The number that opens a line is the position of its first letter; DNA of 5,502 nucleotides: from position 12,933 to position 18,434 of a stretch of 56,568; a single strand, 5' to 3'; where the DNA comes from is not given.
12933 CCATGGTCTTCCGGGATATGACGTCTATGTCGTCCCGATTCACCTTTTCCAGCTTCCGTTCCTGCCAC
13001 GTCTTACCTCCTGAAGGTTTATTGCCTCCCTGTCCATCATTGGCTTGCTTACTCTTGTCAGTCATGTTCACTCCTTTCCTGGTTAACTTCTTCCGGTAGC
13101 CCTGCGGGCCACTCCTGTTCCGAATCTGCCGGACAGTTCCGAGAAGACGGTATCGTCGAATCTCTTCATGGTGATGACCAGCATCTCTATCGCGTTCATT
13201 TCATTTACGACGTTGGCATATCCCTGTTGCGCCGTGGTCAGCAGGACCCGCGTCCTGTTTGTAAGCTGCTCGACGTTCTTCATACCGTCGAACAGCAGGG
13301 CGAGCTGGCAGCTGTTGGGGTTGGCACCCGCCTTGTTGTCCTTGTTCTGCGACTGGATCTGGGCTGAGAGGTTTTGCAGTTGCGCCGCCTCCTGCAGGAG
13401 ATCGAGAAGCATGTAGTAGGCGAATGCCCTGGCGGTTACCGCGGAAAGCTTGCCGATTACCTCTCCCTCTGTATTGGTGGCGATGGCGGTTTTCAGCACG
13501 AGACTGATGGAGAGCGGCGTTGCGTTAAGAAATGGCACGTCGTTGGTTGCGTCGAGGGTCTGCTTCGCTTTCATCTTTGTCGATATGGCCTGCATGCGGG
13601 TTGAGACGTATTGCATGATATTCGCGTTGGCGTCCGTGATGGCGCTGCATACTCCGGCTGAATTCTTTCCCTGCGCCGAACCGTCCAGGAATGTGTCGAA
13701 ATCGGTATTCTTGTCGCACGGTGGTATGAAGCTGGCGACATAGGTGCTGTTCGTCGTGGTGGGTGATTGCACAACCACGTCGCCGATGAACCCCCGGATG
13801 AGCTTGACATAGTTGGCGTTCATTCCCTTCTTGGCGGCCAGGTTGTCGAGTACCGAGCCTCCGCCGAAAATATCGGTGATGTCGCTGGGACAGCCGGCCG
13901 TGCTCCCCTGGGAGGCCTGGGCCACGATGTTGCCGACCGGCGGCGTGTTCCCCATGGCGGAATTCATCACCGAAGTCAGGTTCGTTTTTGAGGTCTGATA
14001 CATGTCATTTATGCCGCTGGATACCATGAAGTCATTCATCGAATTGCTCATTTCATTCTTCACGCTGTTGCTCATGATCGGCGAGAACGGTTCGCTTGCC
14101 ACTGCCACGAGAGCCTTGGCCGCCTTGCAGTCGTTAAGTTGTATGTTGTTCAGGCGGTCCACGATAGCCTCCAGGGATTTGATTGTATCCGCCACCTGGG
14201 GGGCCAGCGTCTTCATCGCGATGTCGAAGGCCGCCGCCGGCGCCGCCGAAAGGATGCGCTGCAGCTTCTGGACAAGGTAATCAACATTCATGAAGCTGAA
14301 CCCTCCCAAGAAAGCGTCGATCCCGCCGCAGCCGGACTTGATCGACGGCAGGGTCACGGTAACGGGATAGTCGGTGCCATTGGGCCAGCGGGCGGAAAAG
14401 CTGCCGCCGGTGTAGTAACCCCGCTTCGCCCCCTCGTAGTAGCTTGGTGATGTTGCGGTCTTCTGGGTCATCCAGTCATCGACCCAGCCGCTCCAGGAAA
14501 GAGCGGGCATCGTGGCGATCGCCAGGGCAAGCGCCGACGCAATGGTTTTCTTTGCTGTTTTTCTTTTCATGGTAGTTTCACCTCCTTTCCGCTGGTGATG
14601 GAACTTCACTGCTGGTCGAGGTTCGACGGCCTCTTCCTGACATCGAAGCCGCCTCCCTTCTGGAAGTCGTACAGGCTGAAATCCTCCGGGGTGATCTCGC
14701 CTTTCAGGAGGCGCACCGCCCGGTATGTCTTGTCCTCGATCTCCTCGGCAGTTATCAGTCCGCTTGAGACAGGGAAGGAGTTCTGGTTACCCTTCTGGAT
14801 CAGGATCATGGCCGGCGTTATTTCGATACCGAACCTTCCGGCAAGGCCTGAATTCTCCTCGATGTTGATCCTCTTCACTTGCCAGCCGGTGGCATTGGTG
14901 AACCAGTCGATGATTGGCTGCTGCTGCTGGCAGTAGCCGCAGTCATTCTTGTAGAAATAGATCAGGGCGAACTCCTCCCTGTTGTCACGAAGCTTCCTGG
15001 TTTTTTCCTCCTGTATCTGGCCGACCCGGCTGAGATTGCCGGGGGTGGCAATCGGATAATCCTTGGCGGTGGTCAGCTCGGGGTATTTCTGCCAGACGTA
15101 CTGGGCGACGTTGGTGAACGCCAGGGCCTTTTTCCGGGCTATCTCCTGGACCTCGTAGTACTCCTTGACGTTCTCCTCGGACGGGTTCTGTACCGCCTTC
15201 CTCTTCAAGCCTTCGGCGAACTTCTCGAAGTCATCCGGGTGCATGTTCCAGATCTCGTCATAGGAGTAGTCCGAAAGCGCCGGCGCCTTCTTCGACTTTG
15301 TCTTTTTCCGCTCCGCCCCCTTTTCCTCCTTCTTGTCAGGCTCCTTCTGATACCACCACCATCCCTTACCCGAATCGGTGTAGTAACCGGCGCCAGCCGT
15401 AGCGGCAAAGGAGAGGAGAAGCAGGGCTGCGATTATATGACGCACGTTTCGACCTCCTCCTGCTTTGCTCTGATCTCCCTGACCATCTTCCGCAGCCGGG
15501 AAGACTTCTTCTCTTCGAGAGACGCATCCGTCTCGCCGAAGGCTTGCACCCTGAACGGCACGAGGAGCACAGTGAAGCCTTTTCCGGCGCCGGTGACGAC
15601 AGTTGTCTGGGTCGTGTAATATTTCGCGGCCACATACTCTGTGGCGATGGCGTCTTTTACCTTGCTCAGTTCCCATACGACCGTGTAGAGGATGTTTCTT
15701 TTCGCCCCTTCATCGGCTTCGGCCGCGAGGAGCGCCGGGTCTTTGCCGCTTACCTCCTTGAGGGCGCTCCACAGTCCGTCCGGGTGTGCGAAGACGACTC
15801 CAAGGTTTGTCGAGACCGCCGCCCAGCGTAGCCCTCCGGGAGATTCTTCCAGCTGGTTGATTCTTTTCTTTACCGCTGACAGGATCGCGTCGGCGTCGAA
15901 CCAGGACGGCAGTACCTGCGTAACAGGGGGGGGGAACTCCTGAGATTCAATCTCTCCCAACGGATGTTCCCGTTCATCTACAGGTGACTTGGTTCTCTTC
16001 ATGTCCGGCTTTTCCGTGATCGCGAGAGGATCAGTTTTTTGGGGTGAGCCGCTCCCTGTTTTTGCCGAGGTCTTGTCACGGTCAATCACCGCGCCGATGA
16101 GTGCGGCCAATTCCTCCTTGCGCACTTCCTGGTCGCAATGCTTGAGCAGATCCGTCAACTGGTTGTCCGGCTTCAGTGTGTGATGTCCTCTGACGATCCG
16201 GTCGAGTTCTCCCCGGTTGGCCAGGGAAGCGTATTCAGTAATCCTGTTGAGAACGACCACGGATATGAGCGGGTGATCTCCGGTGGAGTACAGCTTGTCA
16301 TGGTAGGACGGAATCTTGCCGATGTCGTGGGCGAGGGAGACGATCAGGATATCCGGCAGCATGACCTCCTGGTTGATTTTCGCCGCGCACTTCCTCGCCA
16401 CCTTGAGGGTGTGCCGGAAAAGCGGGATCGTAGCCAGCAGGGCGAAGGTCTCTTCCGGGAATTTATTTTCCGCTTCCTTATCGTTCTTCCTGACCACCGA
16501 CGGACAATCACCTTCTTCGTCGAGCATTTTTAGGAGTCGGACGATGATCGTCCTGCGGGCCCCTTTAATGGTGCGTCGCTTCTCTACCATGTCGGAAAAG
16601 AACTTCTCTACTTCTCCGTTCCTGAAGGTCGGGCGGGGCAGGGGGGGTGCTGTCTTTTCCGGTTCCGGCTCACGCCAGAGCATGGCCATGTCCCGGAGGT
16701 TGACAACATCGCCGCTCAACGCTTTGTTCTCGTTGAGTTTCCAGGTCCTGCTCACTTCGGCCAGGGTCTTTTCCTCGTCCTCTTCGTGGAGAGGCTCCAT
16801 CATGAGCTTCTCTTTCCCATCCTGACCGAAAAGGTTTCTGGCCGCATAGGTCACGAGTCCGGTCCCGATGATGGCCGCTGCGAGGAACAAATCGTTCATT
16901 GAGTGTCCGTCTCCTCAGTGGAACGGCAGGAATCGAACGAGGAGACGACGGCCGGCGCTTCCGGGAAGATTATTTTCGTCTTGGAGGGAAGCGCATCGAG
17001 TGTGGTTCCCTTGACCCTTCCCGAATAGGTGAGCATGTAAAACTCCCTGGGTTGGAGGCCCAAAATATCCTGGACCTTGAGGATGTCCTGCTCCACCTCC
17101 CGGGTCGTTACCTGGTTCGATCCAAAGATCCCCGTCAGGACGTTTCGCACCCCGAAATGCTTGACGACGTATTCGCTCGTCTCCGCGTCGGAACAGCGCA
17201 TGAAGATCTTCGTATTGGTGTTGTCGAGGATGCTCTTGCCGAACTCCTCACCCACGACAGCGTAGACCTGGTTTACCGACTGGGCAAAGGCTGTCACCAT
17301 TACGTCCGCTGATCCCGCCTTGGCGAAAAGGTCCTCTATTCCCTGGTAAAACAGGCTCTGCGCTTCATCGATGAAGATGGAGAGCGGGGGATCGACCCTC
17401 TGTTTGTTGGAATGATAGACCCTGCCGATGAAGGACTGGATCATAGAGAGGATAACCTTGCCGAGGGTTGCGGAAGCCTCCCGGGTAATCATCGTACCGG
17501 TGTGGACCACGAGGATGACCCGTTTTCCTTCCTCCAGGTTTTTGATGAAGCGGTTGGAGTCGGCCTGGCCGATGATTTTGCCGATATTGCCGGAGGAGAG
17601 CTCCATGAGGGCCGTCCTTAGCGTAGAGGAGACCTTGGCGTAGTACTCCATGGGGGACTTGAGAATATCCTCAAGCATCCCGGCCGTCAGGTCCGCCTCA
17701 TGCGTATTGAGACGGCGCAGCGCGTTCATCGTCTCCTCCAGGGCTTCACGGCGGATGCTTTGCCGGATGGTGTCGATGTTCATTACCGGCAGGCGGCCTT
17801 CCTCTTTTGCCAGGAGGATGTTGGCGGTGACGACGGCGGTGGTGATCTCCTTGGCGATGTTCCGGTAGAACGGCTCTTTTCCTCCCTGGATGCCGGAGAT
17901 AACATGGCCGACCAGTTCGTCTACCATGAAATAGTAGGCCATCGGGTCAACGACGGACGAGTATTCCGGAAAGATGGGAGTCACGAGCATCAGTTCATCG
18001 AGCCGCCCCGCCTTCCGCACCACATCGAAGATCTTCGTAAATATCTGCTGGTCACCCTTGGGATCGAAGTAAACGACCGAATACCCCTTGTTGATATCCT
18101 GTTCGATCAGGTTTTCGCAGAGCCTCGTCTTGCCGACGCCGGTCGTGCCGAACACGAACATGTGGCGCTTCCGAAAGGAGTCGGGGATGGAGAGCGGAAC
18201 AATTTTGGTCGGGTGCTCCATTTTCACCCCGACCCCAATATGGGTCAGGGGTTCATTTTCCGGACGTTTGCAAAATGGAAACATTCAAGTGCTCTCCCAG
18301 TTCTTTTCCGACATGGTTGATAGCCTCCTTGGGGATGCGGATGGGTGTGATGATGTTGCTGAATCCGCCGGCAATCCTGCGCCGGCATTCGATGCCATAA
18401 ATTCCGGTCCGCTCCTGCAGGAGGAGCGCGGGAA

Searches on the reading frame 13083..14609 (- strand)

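Call 13: search_protein_families(library=pfam, proteins=[window:13083-14609:-], max_evalue=0.01)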
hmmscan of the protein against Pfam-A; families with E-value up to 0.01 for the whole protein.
window:13083-14609:- (508 aa): 2 families
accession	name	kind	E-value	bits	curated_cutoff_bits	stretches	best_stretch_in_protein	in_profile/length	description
PF06122.16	TraH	-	2.2e-87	294.2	25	1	43-401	1-356/358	Conjugative relaxosome accessory transposon protein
PF15547.11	C1ORF64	-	0.0034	18.1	27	1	160-243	16-99/137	Steroid receptor-associated and regulated protein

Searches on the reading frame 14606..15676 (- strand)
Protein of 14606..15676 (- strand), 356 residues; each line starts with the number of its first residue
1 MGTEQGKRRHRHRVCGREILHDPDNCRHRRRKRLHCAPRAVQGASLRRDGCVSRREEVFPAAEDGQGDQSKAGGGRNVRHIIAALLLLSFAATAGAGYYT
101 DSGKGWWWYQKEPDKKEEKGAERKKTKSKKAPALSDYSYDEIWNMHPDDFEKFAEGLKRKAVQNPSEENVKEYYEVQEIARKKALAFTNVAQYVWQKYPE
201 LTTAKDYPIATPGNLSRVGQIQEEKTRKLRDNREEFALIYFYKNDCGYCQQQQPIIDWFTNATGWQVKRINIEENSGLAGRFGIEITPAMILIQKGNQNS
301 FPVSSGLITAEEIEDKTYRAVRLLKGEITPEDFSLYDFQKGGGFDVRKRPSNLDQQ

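Call 13: search_protein_families(library=pfam, proteins=[window:14606-15676:-], max_evalue=0.01)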
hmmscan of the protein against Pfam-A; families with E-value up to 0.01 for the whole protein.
window:14606-15676:- (356 aa): 4 families
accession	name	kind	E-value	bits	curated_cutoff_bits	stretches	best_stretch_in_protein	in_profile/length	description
PF13728.12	TraF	-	2.4e-66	224.2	23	1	105-318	1-224/224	F plasmid transfer operon protein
PF00085.26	Thioredoxin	-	1.4e-08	35.1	23.5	1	232-299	16-85/103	Thioredoxin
PF13098.12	Thioredoxin_2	-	1.9e-05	25.4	27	1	235-315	6-102/104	Thioredoxin-like domain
PF05768.20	Glrx-like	-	0.0011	19.7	26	1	238-295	2-58/77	Glutaredoxin-like domain (DUF836)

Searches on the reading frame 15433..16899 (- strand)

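Call 27: search_protein_families(library=pfam, proteins=[window:15433-16899:-], max_evalue=0.001)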
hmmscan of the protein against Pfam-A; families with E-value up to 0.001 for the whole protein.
window:15433-16899:- (488 aa): 1 family
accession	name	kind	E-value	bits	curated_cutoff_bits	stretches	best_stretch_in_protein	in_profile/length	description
PF01966.28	HD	-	5.3e-05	23.9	22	1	162-246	3-92/116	HD domain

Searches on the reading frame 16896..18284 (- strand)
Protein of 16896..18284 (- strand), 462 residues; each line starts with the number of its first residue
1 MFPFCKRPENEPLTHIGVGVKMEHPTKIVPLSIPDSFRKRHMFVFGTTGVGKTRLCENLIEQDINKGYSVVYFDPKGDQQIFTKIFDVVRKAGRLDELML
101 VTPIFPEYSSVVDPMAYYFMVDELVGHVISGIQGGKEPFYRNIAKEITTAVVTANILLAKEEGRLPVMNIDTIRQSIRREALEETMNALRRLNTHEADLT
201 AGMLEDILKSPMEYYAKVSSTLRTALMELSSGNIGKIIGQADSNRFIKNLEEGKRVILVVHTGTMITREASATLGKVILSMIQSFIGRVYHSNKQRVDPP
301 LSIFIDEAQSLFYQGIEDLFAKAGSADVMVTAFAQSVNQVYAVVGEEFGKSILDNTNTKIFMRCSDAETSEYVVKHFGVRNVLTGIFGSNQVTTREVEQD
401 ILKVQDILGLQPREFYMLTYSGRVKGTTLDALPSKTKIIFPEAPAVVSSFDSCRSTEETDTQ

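Call 27: search_protein_families(library=pfam, proteins=[window:16896-18284:-], max_evalue=0.001)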
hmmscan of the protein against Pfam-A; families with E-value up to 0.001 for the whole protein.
window:16896-18284:- (462 aa): 8 families
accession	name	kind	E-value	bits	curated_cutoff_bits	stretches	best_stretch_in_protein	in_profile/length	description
PF10412.15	TrwB_AAD_bind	-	2.1e-15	56.9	20.5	1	28-382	4-328/387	Type IV secretion-system coupling protein DNA-binding domain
PF02534.20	T4SS-DNA_transf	-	6.6e-14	52.1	20.1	1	37-379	44-384/468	Type IV secretory system Conjugative DNA transfer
PF12696.13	TraG-D_C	-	5.4e-13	49.4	22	1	300-410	1-124/126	TraM recognition site of TraD and TraG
PF01935.23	DUF87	-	1.6e-08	35.4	23.2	1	29-255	14-196/220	Helicase HerA, central domain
PF01637.24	ATPase_2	-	6.4e-07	29.8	33.2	1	41-177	22-123/225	ATPase domain predominantly from Archaea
PF13401.12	AAA_22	-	1.5e-06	29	27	1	38-79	4-45/130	AAA domain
PF20720.3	nSTAND3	-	0.00041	20.5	27.2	0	39-74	17-52/155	Novel STAND NTPase 3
PF13191.12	AAA_16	-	0.00065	20.7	32.6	0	37-92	22-82/167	AAA ATPase domain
